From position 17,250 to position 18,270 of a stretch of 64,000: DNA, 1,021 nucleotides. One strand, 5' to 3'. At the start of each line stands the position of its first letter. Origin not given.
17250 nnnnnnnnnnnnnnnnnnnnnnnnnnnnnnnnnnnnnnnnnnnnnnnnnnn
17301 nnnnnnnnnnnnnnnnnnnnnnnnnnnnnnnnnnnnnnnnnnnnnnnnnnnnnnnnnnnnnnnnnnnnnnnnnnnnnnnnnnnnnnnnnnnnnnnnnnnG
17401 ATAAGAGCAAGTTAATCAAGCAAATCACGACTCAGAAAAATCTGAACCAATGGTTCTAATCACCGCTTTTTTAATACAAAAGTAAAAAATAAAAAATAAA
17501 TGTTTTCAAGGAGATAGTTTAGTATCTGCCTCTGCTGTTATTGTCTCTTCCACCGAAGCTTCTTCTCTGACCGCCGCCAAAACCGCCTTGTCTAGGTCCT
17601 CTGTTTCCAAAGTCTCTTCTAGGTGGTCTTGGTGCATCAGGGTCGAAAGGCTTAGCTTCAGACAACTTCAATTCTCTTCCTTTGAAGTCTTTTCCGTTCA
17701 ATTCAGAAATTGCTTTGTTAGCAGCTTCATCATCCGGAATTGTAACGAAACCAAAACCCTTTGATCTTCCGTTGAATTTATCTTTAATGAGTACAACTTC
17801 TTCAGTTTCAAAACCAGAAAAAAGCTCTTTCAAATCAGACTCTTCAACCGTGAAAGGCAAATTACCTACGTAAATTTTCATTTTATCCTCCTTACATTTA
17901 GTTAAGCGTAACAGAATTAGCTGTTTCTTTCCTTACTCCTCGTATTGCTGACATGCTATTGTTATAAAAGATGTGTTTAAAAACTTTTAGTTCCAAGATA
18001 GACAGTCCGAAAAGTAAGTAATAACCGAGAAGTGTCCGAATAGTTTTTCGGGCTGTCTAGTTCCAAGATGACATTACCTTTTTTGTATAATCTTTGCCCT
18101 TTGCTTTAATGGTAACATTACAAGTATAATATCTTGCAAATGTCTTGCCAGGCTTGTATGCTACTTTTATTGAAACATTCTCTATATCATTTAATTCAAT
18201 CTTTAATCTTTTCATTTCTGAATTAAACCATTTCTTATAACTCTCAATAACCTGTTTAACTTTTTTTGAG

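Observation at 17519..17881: Bacterial-type glycine-rich RRM protein in an archaeal context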

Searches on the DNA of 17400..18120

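Call 71: search_rna_families(source=window, start=17400, end=18120, threshold=evalue, max_evalue=1)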
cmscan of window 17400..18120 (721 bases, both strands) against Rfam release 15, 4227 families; matches with E-value up to 1: 1.
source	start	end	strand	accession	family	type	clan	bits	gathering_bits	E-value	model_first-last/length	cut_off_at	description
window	17995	18065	-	RF03483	MIR319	Gene; miRNA;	-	21.1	54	0.095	1-92/92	no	MIR319 microRNA precursor family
